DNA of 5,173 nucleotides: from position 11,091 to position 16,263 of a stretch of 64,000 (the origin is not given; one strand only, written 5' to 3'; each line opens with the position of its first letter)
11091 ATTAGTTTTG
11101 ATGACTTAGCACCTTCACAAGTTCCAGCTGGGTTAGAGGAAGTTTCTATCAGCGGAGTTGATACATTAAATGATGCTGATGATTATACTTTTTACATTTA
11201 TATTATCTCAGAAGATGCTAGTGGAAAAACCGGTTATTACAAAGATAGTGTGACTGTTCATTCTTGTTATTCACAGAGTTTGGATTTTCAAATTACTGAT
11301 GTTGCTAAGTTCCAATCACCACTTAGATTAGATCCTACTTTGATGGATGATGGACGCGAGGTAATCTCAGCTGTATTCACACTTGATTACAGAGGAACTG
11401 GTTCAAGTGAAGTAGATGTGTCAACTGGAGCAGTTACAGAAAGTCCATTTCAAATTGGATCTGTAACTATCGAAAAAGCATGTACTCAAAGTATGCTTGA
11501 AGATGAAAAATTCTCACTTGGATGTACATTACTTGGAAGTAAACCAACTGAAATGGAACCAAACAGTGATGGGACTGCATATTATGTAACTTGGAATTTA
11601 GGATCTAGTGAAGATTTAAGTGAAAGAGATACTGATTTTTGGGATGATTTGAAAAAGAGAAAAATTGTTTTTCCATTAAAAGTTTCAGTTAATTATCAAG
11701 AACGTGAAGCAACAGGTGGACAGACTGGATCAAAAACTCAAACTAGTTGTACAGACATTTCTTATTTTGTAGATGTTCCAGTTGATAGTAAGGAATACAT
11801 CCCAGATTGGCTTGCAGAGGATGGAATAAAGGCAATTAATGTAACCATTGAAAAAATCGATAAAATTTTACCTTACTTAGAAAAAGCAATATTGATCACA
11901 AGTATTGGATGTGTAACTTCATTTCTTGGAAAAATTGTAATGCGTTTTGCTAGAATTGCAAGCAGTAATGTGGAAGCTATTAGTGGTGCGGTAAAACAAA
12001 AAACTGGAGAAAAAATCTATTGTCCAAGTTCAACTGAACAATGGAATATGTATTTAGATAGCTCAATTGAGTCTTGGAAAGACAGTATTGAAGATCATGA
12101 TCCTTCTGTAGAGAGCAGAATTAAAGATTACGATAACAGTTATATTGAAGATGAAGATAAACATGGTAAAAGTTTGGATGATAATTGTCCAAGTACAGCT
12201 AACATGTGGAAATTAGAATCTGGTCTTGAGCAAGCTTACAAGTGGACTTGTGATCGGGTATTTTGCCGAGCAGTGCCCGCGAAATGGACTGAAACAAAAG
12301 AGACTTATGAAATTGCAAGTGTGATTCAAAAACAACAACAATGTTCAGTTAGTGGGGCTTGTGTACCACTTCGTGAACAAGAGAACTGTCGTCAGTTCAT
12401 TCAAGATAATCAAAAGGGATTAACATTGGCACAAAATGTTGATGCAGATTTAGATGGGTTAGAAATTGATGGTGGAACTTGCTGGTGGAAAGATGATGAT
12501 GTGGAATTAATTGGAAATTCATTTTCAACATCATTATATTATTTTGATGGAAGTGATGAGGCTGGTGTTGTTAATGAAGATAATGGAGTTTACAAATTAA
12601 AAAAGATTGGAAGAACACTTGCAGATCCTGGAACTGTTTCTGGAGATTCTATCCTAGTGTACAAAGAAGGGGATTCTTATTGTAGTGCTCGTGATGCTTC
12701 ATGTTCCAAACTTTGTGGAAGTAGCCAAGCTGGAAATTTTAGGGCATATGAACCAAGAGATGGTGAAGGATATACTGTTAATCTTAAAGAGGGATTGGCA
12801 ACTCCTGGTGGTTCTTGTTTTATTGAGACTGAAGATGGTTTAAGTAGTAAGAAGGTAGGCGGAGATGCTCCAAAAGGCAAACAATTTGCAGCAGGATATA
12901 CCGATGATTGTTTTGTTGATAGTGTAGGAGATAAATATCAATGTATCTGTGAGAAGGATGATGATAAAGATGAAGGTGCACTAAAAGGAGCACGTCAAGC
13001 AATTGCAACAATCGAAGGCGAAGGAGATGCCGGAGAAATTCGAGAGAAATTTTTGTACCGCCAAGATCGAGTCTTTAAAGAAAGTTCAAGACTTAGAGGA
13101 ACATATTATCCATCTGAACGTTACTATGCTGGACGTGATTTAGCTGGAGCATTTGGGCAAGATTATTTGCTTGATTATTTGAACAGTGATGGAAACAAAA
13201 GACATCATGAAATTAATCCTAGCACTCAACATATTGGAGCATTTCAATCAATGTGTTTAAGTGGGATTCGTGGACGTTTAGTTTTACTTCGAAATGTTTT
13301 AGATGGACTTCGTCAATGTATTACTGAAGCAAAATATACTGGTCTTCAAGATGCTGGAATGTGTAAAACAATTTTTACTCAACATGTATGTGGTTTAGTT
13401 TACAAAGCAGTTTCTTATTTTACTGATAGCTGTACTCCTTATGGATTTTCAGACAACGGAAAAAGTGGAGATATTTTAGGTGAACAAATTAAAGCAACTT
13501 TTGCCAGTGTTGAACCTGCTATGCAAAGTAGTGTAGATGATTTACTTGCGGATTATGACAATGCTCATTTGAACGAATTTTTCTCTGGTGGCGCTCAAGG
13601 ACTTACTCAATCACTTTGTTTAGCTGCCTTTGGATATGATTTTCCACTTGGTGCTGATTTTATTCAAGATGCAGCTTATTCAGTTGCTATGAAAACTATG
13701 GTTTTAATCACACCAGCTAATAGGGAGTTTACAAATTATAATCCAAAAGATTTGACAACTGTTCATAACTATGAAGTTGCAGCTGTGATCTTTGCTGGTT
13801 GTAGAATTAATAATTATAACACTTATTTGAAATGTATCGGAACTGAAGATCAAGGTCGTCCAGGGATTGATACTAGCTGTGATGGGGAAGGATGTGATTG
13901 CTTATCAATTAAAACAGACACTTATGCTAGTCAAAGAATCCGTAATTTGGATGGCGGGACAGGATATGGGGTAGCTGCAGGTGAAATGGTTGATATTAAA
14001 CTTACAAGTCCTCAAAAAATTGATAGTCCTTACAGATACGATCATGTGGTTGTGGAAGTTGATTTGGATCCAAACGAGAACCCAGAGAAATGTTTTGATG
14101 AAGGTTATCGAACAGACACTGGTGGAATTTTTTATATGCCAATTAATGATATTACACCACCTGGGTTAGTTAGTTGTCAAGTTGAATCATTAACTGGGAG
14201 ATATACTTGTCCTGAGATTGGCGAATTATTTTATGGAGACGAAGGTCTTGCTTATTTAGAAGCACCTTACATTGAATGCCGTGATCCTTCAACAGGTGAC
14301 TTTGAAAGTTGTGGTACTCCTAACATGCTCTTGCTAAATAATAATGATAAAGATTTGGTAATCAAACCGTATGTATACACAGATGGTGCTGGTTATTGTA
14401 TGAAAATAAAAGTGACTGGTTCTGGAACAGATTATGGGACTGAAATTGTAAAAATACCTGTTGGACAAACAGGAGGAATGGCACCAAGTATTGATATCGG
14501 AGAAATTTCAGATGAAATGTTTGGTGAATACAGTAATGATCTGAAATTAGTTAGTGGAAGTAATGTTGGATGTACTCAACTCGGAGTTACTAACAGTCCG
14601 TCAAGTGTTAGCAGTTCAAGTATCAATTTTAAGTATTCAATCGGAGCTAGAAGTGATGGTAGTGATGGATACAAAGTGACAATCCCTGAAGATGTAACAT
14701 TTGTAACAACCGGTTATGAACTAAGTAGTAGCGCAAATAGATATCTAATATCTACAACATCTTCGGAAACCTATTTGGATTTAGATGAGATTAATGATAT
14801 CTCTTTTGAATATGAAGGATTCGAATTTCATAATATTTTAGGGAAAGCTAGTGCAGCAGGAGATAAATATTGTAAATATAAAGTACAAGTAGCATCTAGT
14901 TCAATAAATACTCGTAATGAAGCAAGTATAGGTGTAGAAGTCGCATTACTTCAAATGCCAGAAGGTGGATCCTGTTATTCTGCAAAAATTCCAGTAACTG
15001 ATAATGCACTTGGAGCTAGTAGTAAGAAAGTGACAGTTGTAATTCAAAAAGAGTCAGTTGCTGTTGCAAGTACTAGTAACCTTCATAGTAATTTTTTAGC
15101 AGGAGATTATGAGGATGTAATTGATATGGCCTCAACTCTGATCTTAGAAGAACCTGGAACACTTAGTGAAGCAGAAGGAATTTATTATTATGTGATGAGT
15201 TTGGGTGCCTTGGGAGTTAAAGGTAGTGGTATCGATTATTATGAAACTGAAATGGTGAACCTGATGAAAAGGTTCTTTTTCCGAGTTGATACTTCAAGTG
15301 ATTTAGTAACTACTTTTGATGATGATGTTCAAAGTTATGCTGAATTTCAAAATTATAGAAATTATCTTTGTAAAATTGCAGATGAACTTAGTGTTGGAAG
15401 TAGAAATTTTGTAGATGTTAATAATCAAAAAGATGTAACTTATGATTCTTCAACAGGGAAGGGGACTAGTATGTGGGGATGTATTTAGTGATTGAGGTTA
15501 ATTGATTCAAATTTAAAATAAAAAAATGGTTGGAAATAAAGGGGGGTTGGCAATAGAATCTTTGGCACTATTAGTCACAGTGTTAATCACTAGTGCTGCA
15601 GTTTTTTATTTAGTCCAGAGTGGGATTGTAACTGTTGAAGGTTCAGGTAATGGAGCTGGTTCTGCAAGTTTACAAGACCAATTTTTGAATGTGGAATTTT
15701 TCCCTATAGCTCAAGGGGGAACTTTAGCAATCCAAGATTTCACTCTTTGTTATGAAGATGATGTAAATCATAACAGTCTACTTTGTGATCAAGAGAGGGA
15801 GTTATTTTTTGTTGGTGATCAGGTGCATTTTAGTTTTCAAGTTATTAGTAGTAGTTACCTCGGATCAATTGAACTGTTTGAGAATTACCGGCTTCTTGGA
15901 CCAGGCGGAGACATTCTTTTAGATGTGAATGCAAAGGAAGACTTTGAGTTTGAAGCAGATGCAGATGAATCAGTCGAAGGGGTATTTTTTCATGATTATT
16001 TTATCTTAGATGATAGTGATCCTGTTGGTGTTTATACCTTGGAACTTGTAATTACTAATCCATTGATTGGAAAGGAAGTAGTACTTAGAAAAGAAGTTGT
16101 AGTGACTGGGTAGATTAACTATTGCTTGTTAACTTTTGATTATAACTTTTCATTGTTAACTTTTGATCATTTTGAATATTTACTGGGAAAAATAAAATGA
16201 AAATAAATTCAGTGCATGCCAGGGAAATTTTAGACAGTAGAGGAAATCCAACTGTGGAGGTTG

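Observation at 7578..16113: Three-gene operon built around a 1874-aa Cys-rich giant surface protein flanked by proteins with pilin-like N-termini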

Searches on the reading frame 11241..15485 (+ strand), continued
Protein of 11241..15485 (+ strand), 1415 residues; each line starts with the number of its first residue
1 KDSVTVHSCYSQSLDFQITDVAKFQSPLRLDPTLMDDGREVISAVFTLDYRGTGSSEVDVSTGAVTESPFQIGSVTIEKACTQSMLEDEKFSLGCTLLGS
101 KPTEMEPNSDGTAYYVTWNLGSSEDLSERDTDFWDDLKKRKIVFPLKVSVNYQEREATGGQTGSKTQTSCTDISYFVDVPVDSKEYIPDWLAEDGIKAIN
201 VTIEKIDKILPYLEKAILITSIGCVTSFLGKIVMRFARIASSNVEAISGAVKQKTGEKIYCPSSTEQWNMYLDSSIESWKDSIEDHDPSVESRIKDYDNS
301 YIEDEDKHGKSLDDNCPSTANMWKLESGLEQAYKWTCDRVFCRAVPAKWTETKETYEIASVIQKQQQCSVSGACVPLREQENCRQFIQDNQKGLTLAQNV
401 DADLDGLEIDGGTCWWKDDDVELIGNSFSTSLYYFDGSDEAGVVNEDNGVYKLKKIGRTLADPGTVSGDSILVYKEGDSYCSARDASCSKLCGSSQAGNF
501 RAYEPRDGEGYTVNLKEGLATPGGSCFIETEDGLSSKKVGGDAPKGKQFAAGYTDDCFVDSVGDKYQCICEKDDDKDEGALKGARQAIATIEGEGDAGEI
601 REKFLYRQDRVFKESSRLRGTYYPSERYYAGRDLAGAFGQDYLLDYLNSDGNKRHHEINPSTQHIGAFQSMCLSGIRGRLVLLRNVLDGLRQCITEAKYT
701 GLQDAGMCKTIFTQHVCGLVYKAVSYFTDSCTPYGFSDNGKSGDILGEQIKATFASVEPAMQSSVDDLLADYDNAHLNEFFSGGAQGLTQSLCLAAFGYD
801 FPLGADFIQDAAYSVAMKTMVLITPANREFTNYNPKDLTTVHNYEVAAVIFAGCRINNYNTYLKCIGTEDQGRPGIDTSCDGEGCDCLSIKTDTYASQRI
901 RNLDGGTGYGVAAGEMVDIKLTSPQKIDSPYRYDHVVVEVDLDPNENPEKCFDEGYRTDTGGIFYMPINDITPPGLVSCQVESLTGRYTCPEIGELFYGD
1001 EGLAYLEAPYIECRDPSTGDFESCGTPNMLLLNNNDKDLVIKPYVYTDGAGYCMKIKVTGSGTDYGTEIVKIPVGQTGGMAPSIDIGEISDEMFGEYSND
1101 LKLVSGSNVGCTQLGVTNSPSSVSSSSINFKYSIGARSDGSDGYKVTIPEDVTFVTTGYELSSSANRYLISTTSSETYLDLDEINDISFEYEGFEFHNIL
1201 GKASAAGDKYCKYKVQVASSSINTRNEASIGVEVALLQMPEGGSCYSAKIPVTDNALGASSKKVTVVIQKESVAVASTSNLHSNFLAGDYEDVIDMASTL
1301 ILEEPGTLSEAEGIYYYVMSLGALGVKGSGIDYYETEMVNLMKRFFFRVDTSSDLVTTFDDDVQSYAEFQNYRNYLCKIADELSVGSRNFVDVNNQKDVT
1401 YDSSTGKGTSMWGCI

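Call 93: find_related_loci(query=A6, collection=viral_contigs, flank=5000)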
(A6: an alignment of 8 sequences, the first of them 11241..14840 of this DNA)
Query A6 (1200 aa) in viral_contigs; peptide patterns used: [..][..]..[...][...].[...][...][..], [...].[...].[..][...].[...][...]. (x = any residue, [..] = any of these).
19 stretches matched a pattern, but none encodes a relative of the query by tblastn (E <= 1e-3).

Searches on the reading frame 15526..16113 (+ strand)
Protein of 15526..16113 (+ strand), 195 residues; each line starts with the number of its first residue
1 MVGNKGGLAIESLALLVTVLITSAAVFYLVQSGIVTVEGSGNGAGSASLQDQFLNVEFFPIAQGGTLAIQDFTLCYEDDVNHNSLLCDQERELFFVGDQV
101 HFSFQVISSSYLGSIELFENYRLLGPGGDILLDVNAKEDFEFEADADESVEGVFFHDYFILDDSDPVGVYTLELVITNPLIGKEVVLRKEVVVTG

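Call 3: search_protein_families(library=pfam, proteins=[window:15526-16113:+], max_evalue=0.1)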
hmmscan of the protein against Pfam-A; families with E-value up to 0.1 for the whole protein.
window:15526-16113:+ (195 aa): 0 families

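Call 7: search_protein_families(library=ncbifam, proteins=[window:15526-16113:+], max_evalue=0.1)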
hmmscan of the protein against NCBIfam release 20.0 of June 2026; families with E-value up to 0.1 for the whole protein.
window:15526-16113:+ (195 aa): 0 families

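Call 8: search_protein_families(library=phrogs, proteins=[window:15526-16113:+], max_evalue=0.1)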
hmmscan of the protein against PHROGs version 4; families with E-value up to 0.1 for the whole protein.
window:15526-16113:+ (195 aa): 0 families

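Call 74: search_protein_families(library=pfam, proteins=[window:15526-16110:+], max_evalue=10)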
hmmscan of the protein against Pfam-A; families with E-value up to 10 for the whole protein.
window:15526-16110:+ (195 aa): 0 families

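Call 87: list_cluster_members(proteins=[P0013, P0202, P0001, P0019, window:15526-16110:+, window:17486-18859:+, L003:8058-10001:+, L003:194-2416:+, L003:2374-5670:+])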
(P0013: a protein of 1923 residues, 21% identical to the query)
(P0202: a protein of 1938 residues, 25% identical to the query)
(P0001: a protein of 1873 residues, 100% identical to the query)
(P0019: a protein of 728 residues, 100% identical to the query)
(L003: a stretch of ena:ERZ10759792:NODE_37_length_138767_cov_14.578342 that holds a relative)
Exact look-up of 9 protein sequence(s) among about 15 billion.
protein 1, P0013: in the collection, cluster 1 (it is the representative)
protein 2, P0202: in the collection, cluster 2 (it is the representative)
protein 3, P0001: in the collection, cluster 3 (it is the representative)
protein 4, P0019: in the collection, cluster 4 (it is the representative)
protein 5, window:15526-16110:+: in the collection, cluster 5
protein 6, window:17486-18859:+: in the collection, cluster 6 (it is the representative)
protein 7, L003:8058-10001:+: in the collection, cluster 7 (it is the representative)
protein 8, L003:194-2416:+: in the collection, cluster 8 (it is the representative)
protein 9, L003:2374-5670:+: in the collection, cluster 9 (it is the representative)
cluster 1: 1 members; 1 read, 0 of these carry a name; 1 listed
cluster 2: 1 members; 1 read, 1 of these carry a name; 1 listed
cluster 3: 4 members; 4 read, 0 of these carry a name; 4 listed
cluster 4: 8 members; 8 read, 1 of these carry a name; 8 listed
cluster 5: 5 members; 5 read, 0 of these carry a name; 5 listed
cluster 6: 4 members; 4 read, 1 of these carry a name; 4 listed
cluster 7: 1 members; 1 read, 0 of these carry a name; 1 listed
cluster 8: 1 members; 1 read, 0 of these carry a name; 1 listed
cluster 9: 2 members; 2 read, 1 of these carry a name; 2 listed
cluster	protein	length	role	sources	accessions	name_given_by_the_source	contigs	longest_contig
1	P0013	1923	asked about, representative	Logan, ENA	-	-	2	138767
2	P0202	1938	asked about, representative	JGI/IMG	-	hypothetical protein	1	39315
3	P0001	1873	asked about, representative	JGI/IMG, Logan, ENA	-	-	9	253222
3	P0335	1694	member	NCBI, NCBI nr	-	-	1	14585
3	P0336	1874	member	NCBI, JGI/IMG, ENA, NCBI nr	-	-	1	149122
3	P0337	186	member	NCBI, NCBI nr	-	-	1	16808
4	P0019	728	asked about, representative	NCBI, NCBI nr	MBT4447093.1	hypothetical protein HOC96_07660 [archaeon] | hypothetical protein [archaeon]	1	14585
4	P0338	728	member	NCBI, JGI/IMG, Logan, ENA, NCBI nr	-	-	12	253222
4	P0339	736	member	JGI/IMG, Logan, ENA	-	-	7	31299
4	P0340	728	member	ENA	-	-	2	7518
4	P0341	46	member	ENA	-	-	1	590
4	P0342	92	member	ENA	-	-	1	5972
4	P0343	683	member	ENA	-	-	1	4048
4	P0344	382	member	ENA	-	-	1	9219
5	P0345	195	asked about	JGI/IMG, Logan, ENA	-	-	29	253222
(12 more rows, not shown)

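Call 91: search_solved_structures(query=A8, max_evalue=10, show_alignments=2)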
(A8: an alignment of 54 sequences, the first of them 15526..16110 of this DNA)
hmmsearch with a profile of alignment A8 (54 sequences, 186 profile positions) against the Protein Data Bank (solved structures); distinct sequences matched with E-value up to 10: 0.
